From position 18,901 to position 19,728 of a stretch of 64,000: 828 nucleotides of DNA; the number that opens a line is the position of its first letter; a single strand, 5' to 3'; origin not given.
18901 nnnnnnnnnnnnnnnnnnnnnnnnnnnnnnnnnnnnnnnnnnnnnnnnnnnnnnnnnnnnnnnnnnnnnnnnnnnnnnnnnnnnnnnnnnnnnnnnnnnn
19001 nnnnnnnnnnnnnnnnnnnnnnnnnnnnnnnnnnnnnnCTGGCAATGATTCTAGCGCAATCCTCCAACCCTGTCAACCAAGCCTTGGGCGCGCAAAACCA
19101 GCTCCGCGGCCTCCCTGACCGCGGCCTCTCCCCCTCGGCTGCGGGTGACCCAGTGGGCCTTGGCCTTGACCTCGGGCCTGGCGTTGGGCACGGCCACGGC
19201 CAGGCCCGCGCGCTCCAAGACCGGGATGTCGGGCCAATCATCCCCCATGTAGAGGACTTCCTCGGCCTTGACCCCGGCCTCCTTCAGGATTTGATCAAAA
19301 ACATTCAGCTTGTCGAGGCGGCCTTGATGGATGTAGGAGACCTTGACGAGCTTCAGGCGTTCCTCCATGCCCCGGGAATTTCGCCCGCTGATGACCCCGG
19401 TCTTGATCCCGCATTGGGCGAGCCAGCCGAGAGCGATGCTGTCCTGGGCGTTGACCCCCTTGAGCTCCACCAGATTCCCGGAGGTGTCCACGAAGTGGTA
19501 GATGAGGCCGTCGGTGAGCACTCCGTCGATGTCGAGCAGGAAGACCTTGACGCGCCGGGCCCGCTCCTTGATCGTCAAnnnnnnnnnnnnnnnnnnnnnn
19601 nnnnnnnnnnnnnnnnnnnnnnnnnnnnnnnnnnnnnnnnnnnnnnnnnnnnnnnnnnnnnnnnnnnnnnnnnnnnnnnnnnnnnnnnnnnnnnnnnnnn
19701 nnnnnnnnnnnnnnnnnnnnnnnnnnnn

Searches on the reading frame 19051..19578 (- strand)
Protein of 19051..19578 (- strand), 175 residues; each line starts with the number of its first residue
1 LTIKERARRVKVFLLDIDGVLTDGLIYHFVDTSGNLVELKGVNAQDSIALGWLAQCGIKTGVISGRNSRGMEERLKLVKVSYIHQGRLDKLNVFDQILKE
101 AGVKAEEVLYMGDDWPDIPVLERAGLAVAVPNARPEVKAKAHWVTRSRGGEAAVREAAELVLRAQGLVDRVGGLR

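Call 76: search_protein_families(library=pfam, proteins=[window:19051-19578:-], max_evalue=0.0001)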
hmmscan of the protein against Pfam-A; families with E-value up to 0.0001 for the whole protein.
window:19051-19578:- (175 aa): 3 families
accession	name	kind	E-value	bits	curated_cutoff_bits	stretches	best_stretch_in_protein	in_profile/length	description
PF08282.18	Hydrolase_3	-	3.8e-13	50.2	20.9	1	86-148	184-246/255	haloacid dehalogenase-like hydrolase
PF00702.32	Hydrolase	-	1.1e-08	36.1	26.4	1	50-125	107-191/191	haloacid dehalogenase-like hydrolase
PF13419.12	HAD_2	-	2.2e-05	25.1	23.8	0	49-129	87-176/178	Haloacid dehalogenase-like hydrolase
